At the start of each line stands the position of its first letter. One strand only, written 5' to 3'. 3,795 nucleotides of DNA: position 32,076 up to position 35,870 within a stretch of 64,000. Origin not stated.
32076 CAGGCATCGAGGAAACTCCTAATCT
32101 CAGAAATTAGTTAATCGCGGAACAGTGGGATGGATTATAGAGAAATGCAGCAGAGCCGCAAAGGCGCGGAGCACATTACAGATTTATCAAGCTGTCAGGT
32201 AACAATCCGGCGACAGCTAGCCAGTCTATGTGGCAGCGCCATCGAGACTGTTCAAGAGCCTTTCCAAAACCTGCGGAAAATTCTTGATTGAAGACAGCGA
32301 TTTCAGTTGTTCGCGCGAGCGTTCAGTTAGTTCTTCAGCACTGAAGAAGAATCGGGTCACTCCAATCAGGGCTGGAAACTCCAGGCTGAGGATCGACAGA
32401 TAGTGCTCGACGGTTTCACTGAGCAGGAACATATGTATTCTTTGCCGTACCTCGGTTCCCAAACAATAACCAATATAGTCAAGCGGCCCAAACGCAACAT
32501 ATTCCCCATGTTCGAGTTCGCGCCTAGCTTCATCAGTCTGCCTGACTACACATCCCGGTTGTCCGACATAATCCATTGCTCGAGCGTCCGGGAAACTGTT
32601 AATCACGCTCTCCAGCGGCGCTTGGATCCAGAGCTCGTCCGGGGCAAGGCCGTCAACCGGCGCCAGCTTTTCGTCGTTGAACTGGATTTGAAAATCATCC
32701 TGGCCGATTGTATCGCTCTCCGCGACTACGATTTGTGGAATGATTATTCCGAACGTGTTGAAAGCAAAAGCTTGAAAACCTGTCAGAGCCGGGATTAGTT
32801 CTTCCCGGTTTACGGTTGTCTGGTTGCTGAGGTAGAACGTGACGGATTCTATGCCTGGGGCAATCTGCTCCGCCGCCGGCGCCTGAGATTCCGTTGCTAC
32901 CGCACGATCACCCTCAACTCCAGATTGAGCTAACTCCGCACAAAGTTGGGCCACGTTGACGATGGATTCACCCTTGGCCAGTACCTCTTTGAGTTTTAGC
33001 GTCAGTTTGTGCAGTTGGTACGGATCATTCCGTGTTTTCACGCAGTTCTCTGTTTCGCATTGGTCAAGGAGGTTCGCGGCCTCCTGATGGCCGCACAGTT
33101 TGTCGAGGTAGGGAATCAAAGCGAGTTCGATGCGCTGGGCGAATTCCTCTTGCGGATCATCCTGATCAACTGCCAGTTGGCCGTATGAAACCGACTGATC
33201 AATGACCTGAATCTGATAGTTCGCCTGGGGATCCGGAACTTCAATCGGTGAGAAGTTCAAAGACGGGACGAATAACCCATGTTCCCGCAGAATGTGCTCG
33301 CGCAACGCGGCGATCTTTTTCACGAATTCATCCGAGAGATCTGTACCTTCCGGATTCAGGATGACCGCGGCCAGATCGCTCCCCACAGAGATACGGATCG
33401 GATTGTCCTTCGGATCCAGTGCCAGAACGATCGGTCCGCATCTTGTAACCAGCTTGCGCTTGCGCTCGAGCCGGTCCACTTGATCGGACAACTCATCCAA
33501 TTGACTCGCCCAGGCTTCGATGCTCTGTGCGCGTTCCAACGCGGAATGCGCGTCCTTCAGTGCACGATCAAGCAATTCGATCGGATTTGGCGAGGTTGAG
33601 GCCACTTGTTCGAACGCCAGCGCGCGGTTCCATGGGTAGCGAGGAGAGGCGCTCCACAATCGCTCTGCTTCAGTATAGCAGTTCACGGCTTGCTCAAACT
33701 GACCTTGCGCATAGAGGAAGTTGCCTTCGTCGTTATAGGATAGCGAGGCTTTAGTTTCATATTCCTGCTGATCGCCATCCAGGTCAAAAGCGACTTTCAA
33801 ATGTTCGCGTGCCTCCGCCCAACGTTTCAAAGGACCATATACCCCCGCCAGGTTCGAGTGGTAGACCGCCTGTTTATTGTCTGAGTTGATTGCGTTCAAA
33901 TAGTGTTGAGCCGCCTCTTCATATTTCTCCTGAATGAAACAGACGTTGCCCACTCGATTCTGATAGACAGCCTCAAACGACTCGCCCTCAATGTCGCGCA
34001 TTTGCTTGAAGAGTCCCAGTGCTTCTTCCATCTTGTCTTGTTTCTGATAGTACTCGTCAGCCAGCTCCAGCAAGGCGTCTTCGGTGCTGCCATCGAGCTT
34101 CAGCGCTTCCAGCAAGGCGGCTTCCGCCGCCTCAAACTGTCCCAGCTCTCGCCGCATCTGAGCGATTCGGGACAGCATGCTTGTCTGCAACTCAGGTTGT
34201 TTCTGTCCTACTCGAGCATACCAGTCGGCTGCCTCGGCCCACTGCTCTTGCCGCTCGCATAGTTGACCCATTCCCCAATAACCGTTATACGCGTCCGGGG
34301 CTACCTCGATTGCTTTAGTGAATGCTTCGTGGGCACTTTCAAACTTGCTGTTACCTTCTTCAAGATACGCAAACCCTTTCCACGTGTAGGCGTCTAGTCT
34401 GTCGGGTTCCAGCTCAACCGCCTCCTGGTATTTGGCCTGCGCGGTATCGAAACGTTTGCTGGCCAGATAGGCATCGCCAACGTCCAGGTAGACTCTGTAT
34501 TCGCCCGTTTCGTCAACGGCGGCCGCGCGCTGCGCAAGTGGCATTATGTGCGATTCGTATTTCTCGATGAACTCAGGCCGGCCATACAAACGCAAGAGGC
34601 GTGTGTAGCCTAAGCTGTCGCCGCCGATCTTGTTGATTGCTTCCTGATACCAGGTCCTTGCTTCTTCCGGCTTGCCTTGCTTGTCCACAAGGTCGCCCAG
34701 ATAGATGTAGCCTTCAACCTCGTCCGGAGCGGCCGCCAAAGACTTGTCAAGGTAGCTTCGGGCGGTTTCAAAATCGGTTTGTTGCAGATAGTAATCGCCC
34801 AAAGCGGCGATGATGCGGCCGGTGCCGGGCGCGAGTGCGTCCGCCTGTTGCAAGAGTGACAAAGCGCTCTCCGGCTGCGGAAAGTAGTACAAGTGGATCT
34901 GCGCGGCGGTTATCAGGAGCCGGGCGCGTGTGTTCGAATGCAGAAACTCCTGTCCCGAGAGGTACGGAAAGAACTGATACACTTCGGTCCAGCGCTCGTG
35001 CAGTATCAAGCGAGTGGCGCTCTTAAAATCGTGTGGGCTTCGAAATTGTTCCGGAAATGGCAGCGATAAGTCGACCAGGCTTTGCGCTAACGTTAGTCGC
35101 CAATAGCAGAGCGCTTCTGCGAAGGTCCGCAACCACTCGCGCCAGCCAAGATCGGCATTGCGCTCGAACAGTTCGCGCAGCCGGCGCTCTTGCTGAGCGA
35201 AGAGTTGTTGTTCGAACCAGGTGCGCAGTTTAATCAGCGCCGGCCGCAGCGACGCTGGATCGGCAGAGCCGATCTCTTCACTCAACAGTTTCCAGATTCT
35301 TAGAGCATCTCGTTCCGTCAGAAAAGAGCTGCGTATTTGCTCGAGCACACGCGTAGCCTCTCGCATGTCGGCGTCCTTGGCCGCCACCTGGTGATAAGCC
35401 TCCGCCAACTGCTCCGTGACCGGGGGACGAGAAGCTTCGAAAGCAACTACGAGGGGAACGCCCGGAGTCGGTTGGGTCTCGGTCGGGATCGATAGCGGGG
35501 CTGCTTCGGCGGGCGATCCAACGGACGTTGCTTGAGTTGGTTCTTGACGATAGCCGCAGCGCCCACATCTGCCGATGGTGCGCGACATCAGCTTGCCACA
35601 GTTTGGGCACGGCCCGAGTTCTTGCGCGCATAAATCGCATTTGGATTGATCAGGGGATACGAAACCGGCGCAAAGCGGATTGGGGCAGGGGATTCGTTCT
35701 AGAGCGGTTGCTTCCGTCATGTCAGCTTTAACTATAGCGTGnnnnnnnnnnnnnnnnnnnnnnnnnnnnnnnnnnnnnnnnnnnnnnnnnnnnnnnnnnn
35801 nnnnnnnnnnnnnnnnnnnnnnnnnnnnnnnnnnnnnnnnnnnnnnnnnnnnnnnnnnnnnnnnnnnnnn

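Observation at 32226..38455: Lower-GC three-gene operon (unknown 365-aa protein, CHAT protease-ZnR, ZnR-TPR-2xFlhA-C-like): candidate undescribed protease-based conflict or signalling system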

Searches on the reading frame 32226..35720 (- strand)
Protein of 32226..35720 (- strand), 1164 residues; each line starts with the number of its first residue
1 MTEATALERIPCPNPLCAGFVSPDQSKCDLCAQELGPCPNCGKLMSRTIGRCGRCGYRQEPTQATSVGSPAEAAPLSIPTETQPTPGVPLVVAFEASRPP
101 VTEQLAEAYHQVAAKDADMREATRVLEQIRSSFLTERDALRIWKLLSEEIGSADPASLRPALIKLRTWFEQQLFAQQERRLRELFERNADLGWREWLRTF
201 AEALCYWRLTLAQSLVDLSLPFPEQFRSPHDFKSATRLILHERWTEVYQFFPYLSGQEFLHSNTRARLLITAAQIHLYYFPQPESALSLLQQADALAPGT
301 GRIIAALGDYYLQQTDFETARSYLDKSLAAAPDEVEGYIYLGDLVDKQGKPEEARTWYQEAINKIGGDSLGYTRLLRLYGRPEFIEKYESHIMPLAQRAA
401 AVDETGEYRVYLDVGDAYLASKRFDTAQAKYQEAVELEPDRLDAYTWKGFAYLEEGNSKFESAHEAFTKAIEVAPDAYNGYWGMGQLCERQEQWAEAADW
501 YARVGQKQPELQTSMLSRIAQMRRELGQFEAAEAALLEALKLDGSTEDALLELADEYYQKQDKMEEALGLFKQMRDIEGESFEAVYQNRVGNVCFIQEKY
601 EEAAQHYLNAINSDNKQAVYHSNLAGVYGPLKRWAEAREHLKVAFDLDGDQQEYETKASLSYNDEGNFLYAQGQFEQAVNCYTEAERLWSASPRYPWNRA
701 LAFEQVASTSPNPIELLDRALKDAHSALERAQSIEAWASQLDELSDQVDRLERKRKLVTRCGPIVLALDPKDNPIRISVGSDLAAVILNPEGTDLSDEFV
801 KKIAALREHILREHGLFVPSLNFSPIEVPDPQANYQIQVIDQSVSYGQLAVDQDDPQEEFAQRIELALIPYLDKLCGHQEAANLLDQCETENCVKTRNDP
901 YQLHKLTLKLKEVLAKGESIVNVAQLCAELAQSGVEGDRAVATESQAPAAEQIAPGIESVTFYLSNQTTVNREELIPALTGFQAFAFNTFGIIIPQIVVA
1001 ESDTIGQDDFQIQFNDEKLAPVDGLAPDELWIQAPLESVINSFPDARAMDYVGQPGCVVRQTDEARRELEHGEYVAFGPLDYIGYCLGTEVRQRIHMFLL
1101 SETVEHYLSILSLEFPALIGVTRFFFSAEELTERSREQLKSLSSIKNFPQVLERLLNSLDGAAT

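Call 5: search_protein_families(library=pfam, proteins=[window:32226-35720:-], max_evalue=0.1)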
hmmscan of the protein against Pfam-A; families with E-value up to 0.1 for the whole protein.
window:32226-35720:- (1164 aa): 23 families
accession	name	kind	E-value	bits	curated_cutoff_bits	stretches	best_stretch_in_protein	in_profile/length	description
PF07719.23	TPR_2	-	3.9e-30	101.9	27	5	410-440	3-33/34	Tetratricopeptide repeat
PF13414.12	TPR_11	-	1.3e-28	98.9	26.8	4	415-456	1-42/42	TPR repeat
PF13432.12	TPR_16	-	2.4e-27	95.4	32.7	5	306-362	2-58/65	Tetratricopeptide repeat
PF13424.12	TPR_12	-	3e-24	85.5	30.1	6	306-362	8-72/77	Tetratricopeptide repeat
PF14559.12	TPR_19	-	1.6e-20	73.6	25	4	312-367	2-57/68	Tetratricopeptide repeat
PF00515.34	TPR_1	-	1.4e-19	69.5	27.8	4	661-685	3-27/34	Tetratricopeptide repeat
PF13181.12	TPR_8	-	2.2e-18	65.2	25.7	2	408-440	1-33/34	Tetratricopeptide repeat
PF13428.12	TPR_14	-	3.1e-15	55.6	23.5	3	304-344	4-44/44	Tetratricopeptide repeat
PF13176.12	TPR_7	-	3.4e-11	42.7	27.9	0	415-444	6-35/36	Tetratricopeptide repeat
PF00771.25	FHIPEP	-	3.3e-10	39.5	29.1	2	971-1158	349-533/657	FHIPEP family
PF13431.12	TPR_17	-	9e-09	35.4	24.4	1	431-458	2-29/34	Tetratricopeptide repeat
PF25063.1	ARM_TT21_C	-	2.5e-08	34.5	35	1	545-618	93-163/209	Tetratricopeptide repeat protein 21 C-terminal ARM domain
PF09976.15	TPR_21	-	5.2e-06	26.8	25.5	2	341-373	152-181/193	Tetratricopeptide repeat-like domain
PF12895.13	ANAPC3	-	0.00014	22.5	27.2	1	529-609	5-81/82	Anaphase-promoting complex, cyclosome, subunit 3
PF25068.1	ARM_TT21_4th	-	0.00018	22.2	30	1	589-672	4-82/153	Tetratricopeptide repeat protein 21 forth ARM domain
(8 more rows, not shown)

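Call 6: search_protein_families(library=padloc, proteins=[window:32226-35720:-], max_evalue=0.1)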
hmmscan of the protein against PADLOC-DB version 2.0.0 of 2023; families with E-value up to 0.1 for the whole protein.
window:32226-35720:- (1164 aa): 0 families

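Call 7: search_protein_families(library=ncbifam, proteins=[window:32226-35720:-], max_evalue=0.1)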
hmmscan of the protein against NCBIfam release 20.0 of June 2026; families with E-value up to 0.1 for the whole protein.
window:32226-35720:- (1164 aa): 34 families (the best 25 are shown)
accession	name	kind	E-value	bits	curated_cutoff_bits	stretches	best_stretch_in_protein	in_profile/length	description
TIGR02917.1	PEP_TPR_lipo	equivalog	1.2e-27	96.2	312.2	1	282-680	480-858/899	XrtA/PEP-CTERM system TPR-repeat protein PrsT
TIGR02521.1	type_IV_pilW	equivalog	3.7e-24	85.6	154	3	401-576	24-197/234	type IV pilus biogenesis/stability protein PilW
NF040959.1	MamA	equivalog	5.9e-22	78.1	200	3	405-504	102-199/204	magnetosome protein MamA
NF033920.0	C39_PA2778_fam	equivalog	6.4e-16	58.5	150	4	458-543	170-254/255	PA2778 family cysteine peptidase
TIGR02552.1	LcrH_SycD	equivalog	1.8e-13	50.3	104.8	2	561-655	31-123/136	SycD/LcrH family type III secretion system chaperone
TIGR00540.1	TPR_hemY_coli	hypoth_equivalog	4.5e-13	48.7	142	1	282-361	307-385/385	heme biosynthesis-associated TPR protein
TIGR00990.1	3a0801s09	subfamily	4.5e-11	42.1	757.25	2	407-577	398-571/615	mitochondrial import receptor subunit TOM70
NF033758.1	gliding_GltE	equivalog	9.7e-11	41.3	225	2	462-573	70-350/411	adventurous gliding motility TPR repeat lipoprotein GltE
NF052312.1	T9SS_PorW_SprE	equivalog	1.7e-09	36.9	250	2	408-624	148-368/716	type IX secretion system periplasmic lipoprotein PorW/SprE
NF008757.0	PRK11788.1-5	equivalog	8.4e-09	35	363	1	457-572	193-306/388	lipopolysaccharide assembly protein LapB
NF052415.1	T3SS_chap_SctY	equivalog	2.3e-07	31.3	70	1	266-362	6-104/106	type III secretion apparatus assembly chaperone SctY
TIGR01399.1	hrcV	equivalog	4.6e-07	28.7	692.25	1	958-1156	346-545/677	type III secretion system export apparatus subunit SctV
NF053779.1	BT3442_fam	equivalog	7e-07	28.3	940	1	559-643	193-281/563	BT3442 family protein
NF008756.0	PRK11788.1-4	equivalog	1.5e-06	27.6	474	1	444-575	180-310/389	lipopolysaccharide assembly protein LapB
NF008755.0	PRK11788.1-3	equivalog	2.7e-06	27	430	1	457-573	193-307/388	lipopolysaccharide assembly protein LapB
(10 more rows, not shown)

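Call 86: find_homologous_proteins(query=window:32226-35720:-, max_evalue=1e-20)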
Query window:32226-35720:- (1164 aa): 28 proteins with E <= 1e-20 among 8000 candidates.
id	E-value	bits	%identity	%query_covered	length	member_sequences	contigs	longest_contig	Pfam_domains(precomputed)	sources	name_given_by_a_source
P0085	0.0e+0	2652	100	100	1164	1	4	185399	PF25063.1,PF00771.26,PF13431.13,PF09976.16,PF13414.13,PF13176.13,PF13428.13,PF14559.13,PF00515.35,PF13424.13,PF13432.13,PF13181.13,PF07719.24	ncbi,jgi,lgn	jgi:tetratricopeptide (TPR) repeat protein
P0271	0.0e+0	1508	49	99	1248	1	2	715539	PF25063.1,PF00771.26,PF13431.13,PF09976.16,PF23914.2,PF13414.13,PF25058.2,PF13176.13,PF13428.13,PF25064.2,PF13374.13,PF14559.13,PF13371.13,PF00515.35,PF12895.14,PF13424.13,PF13432.13,PF13181.13,PF07719.24,PF13174.13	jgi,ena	jgi:tetratricopeptide (TPR) repeat protein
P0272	0.0e+0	1423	57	96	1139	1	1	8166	PF14559.13,PF25063.1,PF00771.26,PF13414.13,PF00515.35,PF13424.13,PF13176.13,PF13432.13,PF13428.13,PF13181.13,PF07719.24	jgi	jgi:tetratricopeptide (TPR) repeat protein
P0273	0.0e+0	1281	53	95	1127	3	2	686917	PF25063.1,PF00771.26,PF13431.13,PF13414.13,PF13176.13,PF13428.13,PF14559.13,PF00515.35,PF13424.13,PF13432.13,PF13181.13,PF07719.24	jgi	jgi:tetratricopeptide (TPR) repeat protein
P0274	0.0e+0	1133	46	100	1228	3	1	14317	PF00771.26,PF13431.13,PF13414.13,PF13176.13,PF13428.13,PF13374.13,PF14559.13,PF00515.35,PF13424.13,PF21033.5,PF13432.13,PF13181.13,PF07719.24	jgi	jgi:tetratricopeptide (TPR) repeat protein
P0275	0.0e+0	1116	43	99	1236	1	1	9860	PF00771.26,PF13414.13,PF13176.13,PF13428.13,PF14559.13,PF12773.14,PF00515.35,PF13424.13,PF21033.5,PF13432.13,PF13181.13,PF07719.24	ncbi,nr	ncbi:MAG: tetratricopeptide repeat protein [Acidobacteriota bacterium]|nr:tetratricopeptide repeat p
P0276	0.0e+0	1104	44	99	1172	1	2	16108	PF00771.26,PF13431.13,PF23914.2,PF13414.13,PF13176.13,PF12569.15,PF13428.13,PF13374.13,PF14559.13,PF00515.35,PF13424.13,PF21033.5,PF13432.13,PF13181.13,PF07719.24,PF13174.13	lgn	-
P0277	0.0e+0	1099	47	96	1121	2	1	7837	PF00771.26,PF13431.13,PF09976.16,PF23914.2,PF25062.2,PF13414.13,PF13176.13,PF13428.13,PF25064.2,PF13374.13,PF14559.13,PF25068.3,PF00515.35,PF13424.13,PF21033.5,PF13432.13,PF13181.13,PF07719.24,PF13174.13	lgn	-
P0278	0.0e+0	1090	44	99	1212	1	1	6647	PF25063.1,PF00771.26,PF13431.13,PF25062.2,PF13414.13,PF13176.13,PF13428.13,PF14559.13,PF13371.13,PF00515.35,PF13424.13,PF13432.13,PF13181.13,PF07719.24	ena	-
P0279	0.0e+0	1079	45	99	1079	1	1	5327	PF00771.26,PF13431.13,PF09976.16,PF13414.13,PF13176.13,PF13428.13,PF13374.13,PF14559.13,PF25068.3,PF00515.35,PF13424.13,PF21033.5,PF13432.13,PF13181.13,PF07719.24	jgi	jgi:tetratricopeptide (TPR) repeat protein/predicted RNA-binding Zn-ribbon protein involved in trans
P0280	0.0e+0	1074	48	60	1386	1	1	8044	PF25063.1,PF13431.13,PF17417.9,PF13414.13,PF08336.17,PF10551.16,PF13176.13,PF20663.4,PF18460.7,PF13428.13,PF13374.13,PF14559.13,PF13371.13,PF00959.25,PF00515.35,PF19106.6,PF12895.14,PF13424.13,PF21033.5,PF13432.13,PF13181.13,PF07719.24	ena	-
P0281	0.0e+0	1037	44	96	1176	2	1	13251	PF25063.1,PF00771.26,PF23914.2,PF13414.13,PF13176.13,PF13428.13,PF13374.13,PF14559.13,PF00515.35,PF13424.13,PF13432.13,PF13181.13,PF07719.24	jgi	-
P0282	0.0e+0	1025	44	99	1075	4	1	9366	PF00771.26,PF13431.13,PF13414.13,PF13176.13,PF13428.13,PF25064.2,PF13374.13,PF07721.21,PF14559.13,PF25068.3,PF00515.35,PF13424.13,PF21033.5,PF13432.13,PF13181.13,PF07719.24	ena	-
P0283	1.7e-297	1008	45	99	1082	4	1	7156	PF00771.26,PF13431.13,PF23914.2,PF25062.2,PF13414.13,PF13176.13,PF13428.13,PF25064.2,PF13374.13,PF14559.13,PF25068.3,PF00515.35,PF13424.13,PF21033.5,PF13432.13,PF13181.13,PF07719.24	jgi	-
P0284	1.2e-292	992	45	92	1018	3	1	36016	PF25063.1,PF00771.26,PF13431.13,PF09976.16,PF25062.2,PF13414.13,PF13176.13,PF13428.13,PF25064.2,PF13374.13,PF14559.13,PF25068.3,PF00515.35,PF13424.13,PF21033.5,PF13432.13,PF13181.13,PF07719.24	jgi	jgi:tetratricopeptide (TPR) repeat protein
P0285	3.1e-290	984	41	99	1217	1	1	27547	PF25063.1,PF00771.26,PF13431.13,PF13414.13,PF13176.13,PF13428.13,PF14559.13,PF00515.35,PF13424.13,PF21033.5,PF13432.13,PF13181.13,PF07719.24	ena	-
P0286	3.1e-282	957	40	98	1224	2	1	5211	PF00771.26,PF13431.13,PF13414.13,PF13176.13,PF13428.13,PF13374.13,PF14559.13,PF00515.35,PF13424.13,PF21033.5,PF13432.13,PF13181.13,PF07719.24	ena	-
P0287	4.5e-280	950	42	100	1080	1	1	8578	PF25063.1,PF00771.26,PF13414.13,PF13176.13,PF13428.13,PF13374.13,PF14559.13,PF25068.3,PF00515.35,PF13424.13,PF21033.5,PF13432.13,PF13181.13,PF07719.24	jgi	jgi:tetratricopeptide (TPR) repeat protein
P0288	1.8e-277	942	44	93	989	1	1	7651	PF00771.26,PF13431.13,PF13414.13,PF13176.13,PF13428.13,PF25064.2,PF13374.13,PF14559.13,PF25068.3,PF00515.35,PF13424.13,PF21033.5,PF13432.13,PF13181.13,PF07719.24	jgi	jgi:tetratricopeptide (TPR) repeat protein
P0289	8.8e-266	903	44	91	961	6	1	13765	PF25063.1,PF00771.26,PF13431.13,PF09976.16,PF13414.13,PF13428.13,PF13374.13,PF14559.13,PF00515.35,PF13424.13,PF13432.13,PF13181.13,PF07719.24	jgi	-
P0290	1.3e-255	869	43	84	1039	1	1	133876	PF25063.1,PF00771.26,PF13431.13,PF13414.13,PF13176.13,PF13428.13,PF13374.13,PF14559.13,PF00515.35,PF13424.13,PF21033.5,PF13432.13,PF13181.13,PF07719.24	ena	-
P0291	1.0e-231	790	47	73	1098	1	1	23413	PF00771.26,PF13431.13,PF23914.2,PF13414.13,PF13176.13,PF13428.13,PF14559.13,PF00515.35,PF13424.13,PF21033.5,PF13432.13,PF13181.13,PF07719.24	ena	-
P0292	1.0e-201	691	42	72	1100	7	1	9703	PF00771.26,PF13431.13,PF23914.2,PF13414.13,PF13176.13,PF13428.13,PF25064.2,PF14559.13,PF17874.8,PF00515.35,PF13424.13,PF21033.5,PF13432.13,PF13181.13,PF07719.24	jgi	-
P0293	4.5e-194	665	42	71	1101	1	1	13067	PF00771.26,PF13431.13,PF13414.13,PF13176.13,PF13428.13,PF13374.13,PF14559.13,PF00515.35,PF13424.13,PF13432.13,PF13181.13,PF07719.24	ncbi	-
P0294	8.5e-170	585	35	82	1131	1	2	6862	PF00771.26,PF13431.13,PF13414.13,PF13176.13,PF13428.13,PF13374.13,PF14559.13,PF24575.2,PF00515.35,PF13424.13,PF13432.13,PF13181.13,PF07719.24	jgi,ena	-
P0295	8.8e-146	506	35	73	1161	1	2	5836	PF00771.26,PF13431.13,PF23914.2,PF25062.2,PF13414.13,PF13176.13,PF13428.13,PF13374.13,PF14559.13,PF24575.2,PF13371.13,PF00515.35,PF13424.13,PF21033.5,PF13432.13,PF13181.13,PF07719.24,PF13174.13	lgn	-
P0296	1.9e-80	289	28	60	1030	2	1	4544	PF14559.13,PF00771.26,PF25062.2,PF13414.13,PF00515.35,PF13424.13,PF13176.13,PF13432.13,PF13428.13,PF13181.13,PF07719.24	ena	-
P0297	3.2e-76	275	28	61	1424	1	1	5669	PF14559.13,PF00771.26,PF13414.13,PF00515.35,PF13424.13,PF13176.13,PF13432.13,PF13428.13,PF13181.13,PF07719.24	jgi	jgi:type III secretory pathway component EscV/tetratricopeptide (TPR) repeat protein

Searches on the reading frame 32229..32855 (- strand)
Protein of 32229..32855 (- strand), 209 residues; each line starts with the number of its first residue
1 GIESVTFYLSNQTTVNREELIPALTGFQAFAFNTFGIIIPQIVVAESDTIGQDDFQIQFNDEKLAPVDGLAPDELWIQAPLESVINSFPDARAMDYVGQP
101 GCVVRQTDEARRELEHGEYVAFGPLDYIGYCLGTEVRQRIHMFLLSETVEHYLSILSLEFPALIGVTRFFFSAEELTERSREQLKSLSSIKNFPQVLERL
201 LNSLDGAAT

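Call 53: search_solved_structures(query=A4, max_evalue=1)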
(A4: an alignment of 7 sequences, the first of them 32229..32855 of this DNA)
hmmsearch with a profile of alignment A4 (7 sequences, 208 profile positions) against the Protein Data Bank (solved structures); distinct sequences matched with E-value up to 1: 28.
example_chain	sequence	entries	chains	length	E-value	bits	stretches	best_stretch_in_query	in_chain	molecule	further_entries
2x49_A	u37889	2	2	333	7e-11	45.3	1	12-199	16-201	INVASION PROTEIN INVA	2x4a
3mix_A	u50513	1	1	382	1.6e-08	37.5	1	27-199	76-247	Flagellar biosynthesis protein flhA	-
7osl_A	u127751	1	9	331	2.1e-08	37.2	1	9-200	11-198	Translocator EscV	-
7k08_A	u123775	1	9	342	2.2e-08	37.1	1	9-200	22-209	Translocator EscV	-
6wa6_A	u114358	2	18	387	5.4e-08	35.8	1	8-199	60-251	Low calcium response locus protein D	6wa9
3lw9_A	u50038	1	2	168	1.1e-07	34.9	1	12-166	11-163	Invasion protein invA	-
12dv_B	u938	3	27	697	1.5e-07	34.4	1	116-198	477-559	Flagellar biosynthesis protein FlhA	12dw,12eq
4a5p_A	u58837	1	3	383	3e-07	33.4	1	123-199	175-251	PROTEIN MXIA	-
7qij_AA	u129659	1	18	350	1.1e-05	28.3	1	11-201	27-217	Low calcium response locus protein D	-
3myd_A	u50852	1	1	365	2.3e-05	27.3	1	23-199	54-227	Flagellar biosynthesis protein flhA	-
7alw_A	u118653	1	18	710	7.6e-05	25.5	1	11-201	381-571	Low calcium response protein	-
7feb_E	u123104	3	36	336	0.001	21.9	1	14-192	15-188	Secretion system apparatus protein SsaV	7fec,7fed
6ai2_A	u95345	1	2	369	0.0034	20.1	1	23-203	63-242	Flagellar biosynthesis protein FlhA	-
7awa_A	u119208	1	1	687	0.0038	20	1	14-192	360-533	Secretion system apparatus protein SsaV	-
6ai3_A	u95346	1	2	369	0.004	19.9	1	24-203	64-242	Flagellar biosynthesis protein FlhA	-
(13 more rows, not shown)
